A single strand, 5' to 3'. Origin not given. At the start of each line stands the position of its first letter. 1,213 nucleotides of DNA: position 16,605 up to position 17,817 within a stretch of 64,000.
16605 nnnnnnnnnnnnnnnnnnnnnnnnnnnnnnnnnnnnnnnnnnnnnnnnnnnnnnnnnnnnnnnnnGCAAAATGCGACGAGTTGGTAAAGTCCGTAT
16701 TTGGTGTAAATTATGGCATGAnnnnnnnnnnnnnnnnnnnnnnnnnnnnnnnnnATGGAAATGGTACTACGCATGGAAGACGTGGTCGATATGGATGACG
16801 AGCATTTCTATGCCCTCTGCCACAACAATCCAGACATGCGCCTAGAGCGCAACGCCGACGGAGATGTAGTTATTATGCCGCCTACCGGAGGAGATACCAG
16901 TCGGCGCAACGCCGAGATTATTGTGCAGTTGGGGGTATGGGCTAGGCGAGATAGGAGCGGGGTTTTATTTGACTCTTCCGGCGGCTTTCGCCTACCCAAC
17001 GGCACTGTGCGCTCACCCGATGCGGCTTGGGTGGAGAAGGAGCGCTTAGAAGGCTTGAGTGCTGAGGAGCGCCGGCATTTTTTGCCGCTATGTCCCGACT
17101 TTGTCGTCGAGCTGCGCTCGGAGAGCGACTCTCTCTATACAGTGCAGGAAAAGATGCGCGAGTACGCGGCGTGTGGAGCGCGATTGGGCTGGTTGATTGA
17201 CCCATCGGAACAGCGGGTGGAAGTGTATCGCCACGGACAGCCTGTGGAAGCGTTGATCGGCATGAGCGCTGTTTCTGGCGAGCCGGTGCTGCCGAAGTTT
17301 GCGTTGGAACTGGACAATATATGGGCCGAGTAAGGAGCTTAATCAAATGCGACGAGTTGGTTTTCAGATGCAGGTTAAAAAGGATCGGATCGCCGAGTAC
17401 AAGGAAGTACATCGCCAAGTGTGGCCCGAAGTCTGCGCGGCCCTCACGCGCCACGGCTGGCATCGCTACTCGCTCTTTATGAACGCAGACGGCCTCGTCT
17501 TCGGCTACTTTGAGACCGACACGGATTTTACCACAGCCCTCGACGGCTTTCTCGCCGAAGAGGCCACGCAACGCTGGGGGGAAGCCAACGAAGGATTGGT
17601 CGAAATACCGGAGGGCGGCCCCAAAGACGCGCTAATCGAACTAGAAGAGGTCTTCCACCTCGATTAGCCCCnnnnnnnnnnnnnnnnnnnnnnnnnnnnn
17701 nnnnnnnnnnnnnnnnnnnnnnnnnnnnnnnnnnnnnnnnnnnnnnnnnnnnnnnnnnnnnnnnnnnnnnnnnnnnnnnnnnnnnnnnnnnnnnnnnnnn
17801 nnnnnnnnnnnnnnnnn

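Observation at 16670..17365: Uma2 endonuclease gene inserted into the first codons of rhaM, bracketed by an exact 17-nt duplication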

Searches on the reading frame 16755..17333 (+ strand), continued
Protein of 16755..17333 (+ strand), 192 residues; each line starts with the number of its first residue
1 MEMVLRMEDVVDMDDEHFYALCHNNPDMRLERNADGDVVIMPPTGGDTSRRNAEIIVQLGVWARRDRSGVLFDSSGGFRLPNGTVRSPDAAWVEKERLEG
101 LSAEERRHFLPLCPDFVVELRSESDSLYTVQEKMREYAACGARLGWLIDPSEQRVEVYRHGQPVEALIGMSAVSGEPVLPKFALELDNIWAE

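Call 49: search_solved_structures(query=window:16755-17330:+, max_evalue=0.001, show_alignments=1)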
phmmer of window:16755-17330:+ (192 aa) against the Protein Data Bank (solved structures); distinct sequences matched with E-value up to 0.001: 4.
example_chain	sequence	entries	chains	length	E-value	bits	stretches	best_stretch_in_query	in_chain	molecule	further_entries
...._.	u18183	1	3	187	7e-36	127.2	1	13-190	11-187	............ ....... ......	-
6okh_A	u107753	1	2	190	1.7e-10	44.4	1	26-189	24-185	Uncharacterized protein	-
3ot2_A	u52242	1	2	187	2e-06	31.1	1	107-186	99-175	Uncharacterized protein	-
9y1l_A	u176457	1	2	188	3.2e-05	27.2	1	66-189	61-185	Putative restriction endonuclease domain-containing protein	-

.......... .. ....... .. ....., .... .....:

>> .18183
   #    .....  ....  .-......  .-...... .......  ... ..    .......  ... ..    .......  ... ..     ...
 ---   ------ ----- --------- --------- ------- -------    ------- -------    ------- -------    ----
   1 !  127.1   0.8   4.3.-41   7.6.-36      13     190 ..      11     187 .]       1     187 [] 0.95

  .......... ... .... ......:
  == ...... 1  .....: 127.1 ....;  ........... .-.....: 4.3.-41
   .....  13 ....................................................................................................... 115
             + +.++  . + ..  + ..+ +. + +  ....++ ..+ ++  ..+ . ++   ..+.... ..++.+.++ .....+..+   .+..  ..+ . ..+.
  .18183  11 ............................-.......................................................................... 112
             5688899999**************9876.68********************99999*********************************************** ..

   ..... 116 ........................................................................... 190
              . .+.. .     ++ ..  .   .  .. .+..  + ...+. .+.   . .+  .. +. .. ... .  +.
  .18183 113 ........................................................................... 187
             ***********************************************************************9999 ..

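Call 50: search_protein_families(library=pfam, proteins=[L086:4828-5190:-, L086:5191-5412:-, L076:32-775:+, L133:766-1428:+, L148:4653-4889:+], max_evalue=0.01)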
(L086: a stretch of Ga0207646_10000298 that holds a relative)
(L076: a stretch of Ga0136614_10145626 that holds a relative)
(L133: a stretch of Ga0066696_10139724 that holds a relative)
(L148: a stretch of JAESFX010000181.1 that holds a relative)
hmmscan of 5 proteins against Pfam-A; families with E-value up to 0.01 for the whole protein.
L086:4828-5190:- (120 aa): 0 families

L086:5191-5412:- (73 aa): 0 families

L076:32-775:+ (247 aa): 1 family
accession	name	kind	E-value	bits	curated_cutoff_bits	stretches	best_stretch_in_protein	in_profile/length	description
PF04285.18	DUF444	-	7.7e-76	256.3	27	1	36-242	216-417/418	Protein of unknown function (DUF444)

L133:766-1428:+ (220 aa): 1 family
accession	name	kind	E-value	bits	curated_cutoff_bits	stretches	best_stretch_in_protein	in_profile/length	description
PF05685.18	Uma2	-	3.9e-35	121.3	27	1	47-214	2-170/172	Putative restriction endonuclease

L148:4653-4889:+ (78 aa): 0 families

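Call 51: search_protein_families(library=padloc, proteins=[window:16755-17330:+], max_evalue=0.001)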
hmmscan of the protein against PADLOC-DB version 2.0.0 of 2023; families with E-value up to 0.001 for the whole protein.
window:16755-17330:+ (192 aa): 2 families
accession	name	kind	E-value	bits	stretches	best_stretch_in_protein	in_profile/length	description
PDLC04833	PDC-S03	-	6.5e-10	36.8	1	27-159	37-170/207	-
PDLC04832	PDC-S03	-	5.5e-07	27.5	1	113-162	105-154/188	-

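Call 56: find_encoding_contigs(protein=P0012, flank=3000, max_places=4)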
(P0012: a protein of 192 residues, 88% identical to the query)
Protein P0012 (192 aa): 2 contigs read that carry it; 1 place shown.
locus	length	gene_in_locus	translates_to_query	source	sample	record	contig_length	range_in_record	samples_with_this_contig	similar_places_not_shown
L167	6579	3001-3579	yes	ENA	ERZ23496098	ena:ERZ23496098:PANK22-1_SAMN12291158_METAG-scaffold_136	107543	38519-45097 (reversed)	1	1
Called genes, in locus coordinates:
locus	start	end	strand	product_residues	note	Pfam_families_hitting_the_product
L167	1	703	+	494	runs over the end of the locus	-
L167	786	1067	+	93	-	-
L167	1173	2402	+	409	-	PF01408:GFO_IDH_MocA, PF02894:GFO_IDH_MocA_C, PF22725:GFO_IDH_MocA_C3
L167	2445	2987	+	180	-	PF04115:Ureidogly_lyase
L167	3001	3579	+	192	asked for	PF05685:Uma2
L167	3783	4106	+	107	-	PF05336:rhaM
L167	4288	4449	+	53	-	-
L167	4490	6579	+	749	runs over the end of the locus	-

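Call 57: find_encoding_contigs(protein=P0015, flank=3000, max_places=4)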
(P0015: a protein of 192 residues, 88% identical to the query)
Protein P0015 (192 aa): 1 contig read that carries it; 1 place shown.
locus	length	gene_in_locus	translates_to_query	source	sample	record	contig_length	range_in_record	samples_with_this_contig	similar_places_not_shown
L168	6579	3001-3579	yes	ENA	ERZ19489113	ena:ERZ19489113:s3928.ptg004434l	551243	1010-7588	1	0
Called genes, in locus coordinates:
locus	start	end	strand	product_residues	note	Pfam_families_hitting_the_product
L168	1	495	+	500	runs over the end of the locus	?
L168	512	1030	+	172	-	PF04115:Ureidogly_lyase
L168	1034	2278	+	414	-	PF01408:GFO_IDH_MocA, PF22725:GFO_IDH_MocA_C3, PF02894:GFO_IDH_MocA_C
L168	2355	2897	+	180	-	PF04115:Ureidogly_lyase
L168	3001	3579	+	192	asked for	PF05685:Uma2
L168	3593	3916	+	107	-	PF05336:rhaM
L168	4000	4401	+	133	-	PF13173:AAA_14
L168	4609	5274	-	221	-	PF07593:UnbV_ASPIC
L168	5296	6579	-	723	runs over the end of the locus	PF01839:FG-GAP (faint), PF13517:FG-GAP_3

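Call 58: find_encoding_contigs(protein=P0016, flank=3000, max_places=4)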
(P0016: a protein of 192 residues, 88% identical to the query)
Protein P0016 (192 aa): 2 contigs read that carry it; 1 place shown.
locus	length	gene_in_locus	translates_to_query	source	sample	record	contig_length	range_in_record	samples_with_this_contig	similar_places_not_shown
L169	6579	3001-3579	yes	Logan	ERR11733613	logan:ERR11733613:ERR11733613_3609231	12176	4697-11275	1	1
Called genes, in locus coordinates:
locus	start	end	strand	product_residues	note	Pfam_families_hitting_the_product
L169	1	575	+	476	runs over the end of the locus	-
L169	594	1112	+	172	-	PF04115:Ureidogly_lyase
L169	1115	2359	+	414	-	PF01408:GFO_IDH_MocA, PF22725:GFO_IDH_MocA_C3, PF02894:GFO_IDH_MocA_C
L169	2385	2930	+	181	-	PF04115:Ureidogly_lyase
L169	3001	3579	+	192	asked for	PF05685:Uma2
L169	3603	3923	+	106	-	PF05336:rhaM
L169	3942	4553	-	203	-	PF13517:FG-GAP_3 (weak), PF07593:UnbV_ASPIC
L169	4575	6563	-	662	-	PF01839:FG-GAP (faint), PF13517:FG-GAP_3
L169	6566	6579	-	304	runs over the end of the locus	?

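Call 59: find_encoding_contigs(protein=P0008, flank=3000, max_places=4)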
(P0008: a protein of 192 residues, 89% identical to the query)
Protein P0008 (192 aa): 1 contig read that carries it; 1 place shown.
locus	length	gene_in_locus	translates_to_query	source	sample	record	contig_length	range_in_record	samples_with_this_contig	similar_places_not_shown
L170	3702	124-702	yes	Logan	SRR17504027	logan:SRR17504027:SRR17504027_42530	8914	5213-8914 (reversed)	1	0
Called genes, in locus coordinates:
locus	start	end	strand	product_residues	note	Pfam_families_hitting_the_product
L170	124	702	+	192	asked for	PF05685:Uma2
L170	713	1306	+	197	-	-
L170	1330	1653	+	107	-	PF05336:rhaM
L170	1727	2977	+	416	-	PF13173:AAA_14, PF13635:DUF4143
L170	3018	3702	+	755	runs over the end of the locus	-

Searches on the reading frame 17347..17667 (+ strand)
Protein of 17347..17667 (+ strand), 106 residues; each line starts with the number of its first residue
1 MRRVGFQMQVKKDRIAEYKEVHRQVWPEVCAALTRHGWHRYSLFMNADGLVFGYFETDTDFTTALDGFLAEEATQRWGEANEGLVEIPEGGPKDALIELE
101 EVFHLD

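Call 4: search_protein_families(library=pfam, proteins=[window:17347-17667:+])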
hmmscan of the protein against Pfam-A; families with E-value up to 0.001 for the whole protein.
window:17347-17667:+ (106 aa): 2 families
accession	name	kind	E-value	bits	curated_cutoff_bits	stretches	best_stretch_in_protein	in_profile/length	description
PF05336.19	rhaM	-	1.6e-23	83.3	23.4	1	3-105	1-105/105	L-rhamnose mutarotase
PF05163.17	DinB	-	0.00011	22.7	23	1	8-75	1-67/165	DinB family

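Call 8: find_encoding_contigs(protein=window:17347-17667:+, flank=6000, max_places=10)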
Protein window:17347-17667:+ (106 aa): 6 contigs read that carry it; 6 places shown.
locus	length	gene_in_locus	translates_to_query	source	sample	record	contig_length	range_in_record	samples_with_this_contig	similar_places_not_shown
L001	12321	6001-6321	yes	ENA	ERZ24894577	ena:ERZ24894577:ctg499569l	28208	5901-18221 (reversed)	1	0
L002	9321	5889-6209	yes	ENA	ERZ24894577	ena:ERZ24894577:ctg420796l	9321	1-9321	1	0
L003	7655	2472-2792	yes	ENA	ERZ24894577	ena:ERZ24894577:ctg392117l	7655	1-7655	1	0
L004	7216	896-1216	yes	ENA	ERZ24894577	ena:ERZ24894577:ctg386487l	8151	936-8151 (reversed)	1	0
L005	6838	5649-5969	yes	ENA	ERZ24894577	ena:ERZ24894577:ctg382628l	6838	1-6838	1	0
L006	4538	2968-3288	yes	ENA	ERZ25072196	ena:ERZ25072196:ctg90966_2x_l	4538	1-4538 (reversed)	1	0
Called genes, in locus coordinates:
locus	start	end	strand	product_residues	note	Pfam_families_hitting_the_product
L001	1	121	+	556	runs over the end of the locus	PF00639:Rotamase (weak), PF13145:Rotamase_2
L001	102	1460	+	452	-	-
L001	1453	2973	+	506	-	-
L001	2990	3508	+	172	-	PF04115:Ureidogly_lyase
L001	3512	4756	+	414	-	PF01408:GFO_IDH_MocA, PF22725:GFO_IDH_MocA_C3, PF02894:GFO_IDH_MocA_C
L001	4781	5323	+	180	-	PF04115:Ureidogly_lyase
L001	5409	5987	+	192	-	PF05685:Uma2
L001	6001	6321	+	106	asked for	PF05336:rhaM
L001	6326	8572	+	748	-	-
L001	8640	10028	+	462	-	PF00144:Beta-lactamase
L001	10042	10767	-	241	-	PF03009:GDPD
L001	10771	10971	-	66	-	PF16277:DUF4926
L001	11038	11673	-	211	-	PF07593:UnbV_ASPIC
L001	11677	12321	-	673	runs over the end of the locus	PF01839:FG-GAP (faint), PF13517:FG-GAP_3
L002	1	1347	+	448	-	?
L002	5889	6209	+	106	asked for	PF05336:rhaM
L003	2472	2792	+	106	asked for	PF05336:rhaM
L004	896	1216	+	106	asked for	PF05336:rhaM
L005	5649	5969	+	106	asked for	PF05336:rhaM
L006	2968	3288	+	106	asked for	PF05336:rhaM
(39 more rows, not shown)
